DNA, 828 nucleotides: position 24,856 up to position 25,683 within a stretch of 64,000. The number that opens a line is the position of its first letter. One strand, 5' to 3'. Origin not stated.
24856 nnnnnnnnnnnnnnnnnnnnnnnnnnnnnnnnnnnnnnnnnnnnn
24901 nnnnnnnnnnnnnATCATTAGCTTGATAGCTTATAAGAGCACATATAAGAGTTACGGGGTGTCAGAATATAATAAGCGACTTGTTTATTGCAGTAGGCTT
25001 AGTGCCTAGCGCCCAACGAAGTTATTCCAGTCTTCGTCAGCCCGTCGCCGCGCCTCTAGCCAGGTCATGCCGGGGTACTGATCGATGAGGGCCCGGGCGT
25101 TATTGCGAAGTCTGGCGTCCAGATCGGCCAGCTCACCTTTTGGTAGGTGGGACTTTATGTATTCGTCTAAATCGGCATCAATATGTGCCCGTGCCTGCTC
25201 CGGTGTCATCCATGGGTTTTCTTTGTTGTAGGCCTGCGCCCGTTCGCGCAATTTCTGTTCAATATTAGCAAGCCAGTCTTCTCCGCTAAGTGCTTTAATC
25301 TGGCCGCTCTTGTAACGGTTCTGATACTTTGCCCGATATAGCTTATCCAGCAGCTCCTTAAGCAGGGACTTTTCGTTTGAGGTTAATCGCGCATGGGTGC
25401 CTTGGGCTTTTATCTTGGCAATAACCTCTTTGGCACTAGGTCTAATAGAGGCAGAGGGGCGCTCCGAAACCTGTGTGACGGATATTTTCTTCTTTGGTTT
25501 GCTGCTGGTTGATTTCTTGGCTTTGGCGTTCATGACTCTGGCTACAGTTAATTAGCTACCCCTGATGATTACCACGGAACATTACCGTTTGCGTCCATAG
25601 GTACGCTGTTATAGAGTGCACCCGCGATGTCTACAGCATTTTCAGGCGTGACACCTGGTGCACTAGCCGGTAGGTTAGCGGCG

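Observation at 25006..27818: Two adjacent paralogous proteins built from a roughly 40-aa '................' repeat, with nested internal duplications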

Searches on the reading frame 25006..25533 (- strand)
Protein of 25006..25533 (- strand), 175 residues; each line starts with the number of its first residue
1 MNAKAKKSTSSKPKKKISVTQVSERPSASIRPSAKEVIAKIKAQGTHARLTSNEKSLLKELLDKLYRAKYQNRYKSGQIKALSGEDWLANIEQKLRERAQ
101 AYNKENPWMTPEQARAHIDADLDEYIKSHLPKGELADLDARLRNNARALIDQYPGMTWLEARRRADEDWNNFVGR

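Call 3: search_protein_families(library=pfam, proteins=[window:25006-25533:-], max_evalue=1)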
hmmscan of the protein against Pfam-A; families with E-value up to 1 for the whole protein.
window:25006-25533:- (175 aa): 4 families
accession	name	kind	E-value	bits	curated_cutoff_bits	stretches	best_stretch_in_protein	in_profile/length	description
PF10025.14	DUF2267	-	0.06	14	29.8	1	47-149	32-122/122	Uncharacterized conserved protein (DUF2267)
PF14316.11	DUF4381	-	0.061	14.1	27.2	1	33-103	50-113/145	Domain of unknown function (DUF4381)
PF13865.11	FoP_duplication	-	0.082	14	24.6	1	108-127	59-78/81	C-terminal duplication domain of Friend of PRMT1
PF10012.15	DUF2255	-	0.11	13.2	29.8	1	33-76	53-98/115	Uncharacterized protein conserved in bacteria (DUF2255)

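Call 4: search_protein_families(library=ncbifam, proteins=[window:25006-25533:-], max_evalue=1)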
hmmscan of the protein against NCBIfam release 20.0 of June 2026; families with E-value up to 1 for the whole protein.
window:25006-25533:- (175 aa): 2 families
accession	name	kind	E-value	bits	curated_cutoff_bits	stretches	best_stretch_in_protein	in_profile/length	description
NF002649.0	PRK02318.2-1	equivalog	0.038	12.9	422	1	70-130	227-285/386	mannitol-1-phosphate 5-dehydrogenase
TIGR01668.1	YqeG_hyp_ppase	hypoth_equivalog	0.13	11.8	89.1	1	27-71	41-71/170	YqeG family HAD IIIA-type phosphatase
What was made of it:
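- No known DNA- or RNA-binding domain is detected (calls 3, 4).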

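Call 8: find_homologous_proteins(query=window:25006-25533:-, max_evalue=0.01)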
Query window:25006-25533:- (175 aa): 1 proteins with E <= 0.01 among 287 candidates.
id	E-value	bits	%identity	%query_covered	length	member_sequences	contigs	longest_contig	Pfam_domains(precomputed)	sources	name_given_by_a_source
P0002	6.9e-108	376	100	100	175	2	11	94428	-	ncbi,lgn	-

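Call 10: find_encoding_contigs(protein=P0002, flank=10000, max_places=8)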
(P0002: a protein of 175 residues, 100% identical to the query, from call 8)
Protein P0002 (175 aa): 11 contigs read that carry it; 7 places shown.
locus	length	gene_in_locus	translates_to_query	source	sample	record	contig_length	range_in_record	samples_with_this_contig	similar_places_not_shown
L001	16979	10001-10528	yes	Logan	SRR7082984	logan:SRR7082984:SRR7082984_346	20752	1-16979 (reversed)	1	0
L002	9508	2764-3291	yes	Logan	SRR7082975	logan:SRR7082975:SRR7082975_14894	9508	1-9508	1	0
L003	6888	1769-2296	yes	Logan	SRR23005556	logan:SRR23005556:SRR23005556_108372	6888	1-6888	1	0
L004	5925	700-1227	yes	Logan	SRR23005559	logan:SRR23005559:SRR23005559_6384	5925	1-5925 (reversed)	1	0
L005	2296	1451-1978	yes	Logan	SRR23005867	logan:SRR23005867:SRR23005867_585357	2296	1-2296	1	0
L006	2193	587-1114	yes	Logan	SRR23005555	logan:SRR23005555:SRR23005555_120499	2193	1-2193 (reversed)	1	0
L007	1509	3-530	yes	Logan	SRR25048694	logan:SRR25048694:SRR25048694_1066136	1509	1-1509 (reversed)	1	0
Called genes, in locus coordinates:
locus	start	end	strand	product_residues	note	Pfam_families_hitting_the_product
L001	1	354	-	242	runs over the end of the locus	-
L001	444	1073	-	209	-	-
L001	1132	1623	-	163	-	PF02353:CMAS (weak)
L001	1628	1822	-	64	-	PF02609:Exonuc_VII_S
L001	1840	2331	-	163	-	-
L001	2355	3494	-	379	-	PF13742:tRNA_anti_2, PF02601:Exonuc_VII_L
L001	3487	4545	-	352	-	PF03706:LPG_synthase_TM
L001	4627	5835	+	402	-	PF01555:N6_N4_Mtase (faint), PF01170:UPF0020 (weak)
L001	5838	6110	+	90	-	PF01016:Ribosomal_L27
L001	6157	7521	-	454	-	-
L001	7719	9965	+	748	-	-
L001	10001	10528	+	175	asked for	-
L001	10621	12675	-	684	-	PF00664:ABC_membrane, PF00005:ABC_tran, PF02463:SMC_N (faint)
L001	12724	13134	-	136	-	PF00072:Response_reg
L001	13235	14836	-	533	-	PF06418:CTP_synth_N, PF00117:GATase, PF07722:Peptidase_C26 (weak)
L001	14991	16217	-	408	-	PF00595:PDZ, PF13180:PDZ_2 (weak), PF17820:PDZ_6, PF03572:Peptidase_S41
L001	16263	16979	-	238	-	?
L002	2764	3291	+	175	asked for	-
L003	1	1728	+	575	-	?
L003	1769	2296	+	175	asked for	-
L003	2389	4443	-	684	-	PF00664:ABC_membrane, PF00005:ABC_tran, PF02463:SMC_N (faint)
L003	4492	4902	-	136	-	PF00072:Response_reg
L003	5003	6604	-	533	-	PF06418:CTP_synth_N, PF00117:GATase, PF07722:Peptidase_C26 (weak)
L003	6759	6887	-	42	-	?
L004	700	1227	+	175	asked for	-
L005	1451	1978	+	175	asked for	-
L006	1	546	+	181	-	?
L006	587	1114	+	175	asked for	-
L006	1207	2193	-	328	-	?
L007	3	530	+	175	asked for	?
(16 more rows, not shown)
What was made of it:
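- Several short-read contigs break inside it (L003-L006, call 10).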

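Call 17: search_protein_families(library=phrogs, proteins=[window:25006-25533:-], max_evalue=1)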
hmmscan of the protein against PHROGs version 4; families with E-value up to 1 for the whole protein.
window:25006-25533:- (175 aa): 6 families
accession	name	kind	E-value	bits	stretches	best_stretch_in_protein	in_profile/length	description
phrog_21387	-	unknown function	0.075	14.1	1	36-63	25-52/57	-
phrog_13346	-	unknown function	0.09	14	0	30-63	24-58/88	-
phrog_33638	-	unknown function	0.097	13.3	1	12-93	49-121/221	-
phrog_1025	-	transcription regulation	0.14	13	1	5-105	108-211/214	RNA polymerase sigma factor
phrog_27492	-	unknown function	0.19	12.2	1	35-127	207-303/304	-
phrog_5819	-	unknown function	0.23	12.3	0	57-105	40-92/148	-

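Call 18: search_protein_families(library=padloc, proteins=[window:25006-25533:-], max_evalue=1)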
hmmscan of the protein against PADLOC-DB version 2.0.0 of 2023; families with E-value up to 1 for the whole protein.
window:25006-25533:- (175 aa): 0 families
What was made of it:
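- PADLOC finds nothing for A, B or the PP2C (call 18).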

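Call 20: predict_structure(protein=window:25006-25533:-)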
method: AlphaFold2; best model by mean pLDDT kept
length: 175 residues; sequences in the alignment: 1
mean_pLDDT: 58.4   pTM: 0.30
mean pLDDT of the five models: 58.4, 57.2, 56.5, 53.0, 50.7
residues with pLDDT >= 90: 0; 70-90: 31; 50-70: 94; < 50: 50
segments of 3 or more residues with pLDDT < 50: 9-12, 18-30, 72-74, 77-82, 126-135, 173-175
pLDDT, mean of each block of 10 residues (from residue 1): 46 48 42 66 59 69 58 48 51 61 64 55 50 54 76 82 69 50
secondary structure, 60 per line:
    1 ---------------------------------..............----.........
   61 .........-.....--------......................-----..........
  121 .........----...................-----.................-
elements in order: H34-47 H52-69 H71-75 H84-105 H111-129 H134-152 H158-174

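Call 31: find_related_loci(query=A3, collection=genome_contigs, flank=10000)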
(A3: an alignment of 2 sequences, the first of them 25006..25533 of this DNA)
Query A3 (175 aa) in genome_contigs; peptide patterns used: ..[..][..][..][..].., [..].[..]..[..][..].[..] (x = any residue, [..] = any of these).
314 stretches matched a pattern, but none encodes a relative of the query by tblastn (E <= 1e-3).

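Call 52: predict_structure(alignment_id=A7)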
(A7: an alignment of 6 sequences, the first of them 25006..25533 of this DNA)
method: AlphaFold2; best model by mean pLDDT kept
length: 175 residues; sequences in the alignment: 6
mean_pLDDT: 69.0   pTM: 0.32
mean pLDDT of the five models: 69.0, 60.0, 59.2, 56.3, 56.1
residues with pLDDT >= 90: 12; 70-90: 90; 50-70: 38; < 50: 35
segments of 3 or more residues with pLDDT < 50: 16-26, 72-85
pLDDT, mean of each block of 10 residues (from residue 1): 49 47 49 80 77 78 66 44 51 77 89 80 64 66 88 89 83 67
secondary structure, 60 per line:
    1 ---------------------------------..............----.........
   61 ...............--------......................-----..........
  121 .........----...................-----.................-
elements in order: H34-47 H52-75 H84-105 H111-129 H134-152 H158-174
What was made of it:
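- AF2 with a 6-row alignment gives helix pairs 84-105/111-129 and 134-152/158-174 in B, with 10-residue pLDDT blocks of 77-89 over most of them (call 52). The AF2 global confidence is low (pTM 0.32), so hairpin packing is not established (call 52).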

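Call 55: fold_search(model_id=the predicted structure, library=pdb)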
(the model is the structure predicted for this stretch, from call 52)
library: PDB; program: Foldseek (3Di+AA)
matches with E <= 10: 32; with E <= 0.001: 0
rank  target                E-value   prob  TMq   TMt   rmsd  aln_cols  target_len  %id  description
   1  6yj2_A                3.2e+00  0.13  0.25  0.23  12.2       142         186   17  Structural and DNA binding studies of the transcriptional repressor Rv2506 (BkaR) from Mycobacterium tuberculosis supp (released 2021-04-14)
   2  3tjm                  3.7e+00  0.12  0.20  0.13  14.5       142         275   12  Crystal Structure of the Human Fatty Acid Synthase Thioesterase Domain with an Activate Site-Specific Polyunsaturated Fa (released 2011-09-28)
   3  4g12_A                4.4e+00  0.11  0.26  0.24  12.2       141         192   16  Crystal structure of putative TetR family transcriptional regulator, Fad35R, from Mycobacterium tuberculosis (released 2013-07-10)
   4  6z0c_B                4.4e+00  0.04  0.14  0.13  22.5       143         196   13  Structure of in silico modelled artificial Maquette-3 protein (released 2021-03-17)
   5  4c0d_A                4.9e+00  0.13  0.26  0.11   8.1        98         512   15  Structure of the NOT module of the human CCR4-NOT complex (CNOT1-CNOT2-CNOT3) (released 2013-10-09)
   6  2rcy_D                4.9e+00  0.08  0.23  0.17  17.5       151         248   14  Crystal structure of Plasmodium falciparum pyrroline carboxylate reductase (MAL13P1.284) with NADP bound (released 2007-10-23)
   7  3wyo_A                4.9e+00  0.05  0.18  0.20  17.1       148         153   14  Heterodimeric myoglobin formed by domain swapping (released 2014-11-19)
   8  3ecs_H                5.2e+00  0.10  0.20  0.13  12.3        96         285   16  Crystal structure of human eIF2B alpha (released 2009-09-01)
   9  2rcy_B                5.5e+00  0.12  0.22  0.16  15.6       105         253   12  Crystal structure of Plasmodium falciparum pyrroline carboxylate reductase (MAL13P1.284) with NADP bound (released 2007-10-23)
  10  2rcy_C                5.5e+00  0.12  0.23  0.16  14.3       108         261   15  Crystal structure of Plasmodium falciparum pyrroline carboxylate reductase (MAL13P1.284) with NADP bound (released 2007-10-23)
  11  4xdj_D                5.5e+00  0.07  0.20  0.16  18.3       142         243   18  Crystal structure of human two pore domain potassium ion channel TREK2 (K2P10.1) in an alternate conformation (FORM 2) (released 2015-03-18)
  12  7d43_B                6.1e+00  0.11  0.21  0.13  12.8       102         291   16  eIF2B-eIF2(aP), aPg complex (released 2020-12-09)
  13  2oer_B                6.1e+00  0.05  0.20  0.19  12.0       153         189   16  Probable Transcriptional Regulator from Pseudomonas aeruginosa (released 2007-01-30)
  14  2rcy_A                6.8e+00  0.07  0.23  0.16  17.4       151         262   14  Crystal structure of Plasmodium falciparum pyrroline carboxylate reductase (MAL13P1.284) with NADP bound (released 2007-10-23)
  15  6yj2_C                7.2e+00  0.06  0.23  0.22  12.5       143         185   15  Structural and DNA binding studies of the transcriptional repressor Rv2506 (BkaR) from Mycobacterium tuberculosis supp (released 2021-04-14)
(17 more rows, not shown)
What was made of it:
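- The single HU hit in Foldseek has E 7.6 over 34 residues, which is noise (call 55).
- Tried and rejected: Foldseek against PDB with the B model: best E 3.2 (call 55).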

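Call 64: search_protein_families(library=pfam, proteins=[L001:6157-7521:-], max_evalue=0.01)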
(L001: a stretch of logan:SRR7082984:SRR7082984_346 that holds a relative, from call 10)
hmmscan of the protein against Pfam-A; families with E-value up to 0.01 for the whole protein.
L001:6157-7521:- (454 aa): 1 family
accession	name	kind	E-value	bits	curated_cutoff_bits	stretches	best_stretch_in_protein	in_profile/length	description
PF00498.31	FHA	-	0.0026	18.6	20.7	1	120-171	2-52/67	FHA domain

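Call 70: find_related_loci(query=A3, collection=viral_contigs, flank=5000)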
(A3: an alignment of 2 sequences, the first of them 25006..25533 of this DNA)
Query A3 (175 aa) in viral_contigs; peptide patterns used: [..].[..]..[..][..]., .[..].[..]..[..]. (x = any residue, [..] = any of these).
103 stretches matched a pattern, but none encodes a relative of the query by tblastn (E <= 1e-3).

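Call 71: search_dna_similar(query=window:25006-25533:-, collection=phages, mode=protein, max_evalue=0.01, max_rows=10)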
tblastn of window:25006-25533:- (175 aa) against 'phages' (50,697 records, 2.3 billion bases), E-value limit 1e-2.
No match.

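Call 91: search_solved_structures(query=L001:6157-7521:-, max_evalue=1, show_alignments=1)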
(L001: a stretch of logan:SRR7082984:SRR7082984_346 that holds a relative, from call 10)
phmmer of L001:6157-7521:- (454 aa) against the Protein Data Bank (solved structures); distinct sequences matched with E-value up to 1: 0.
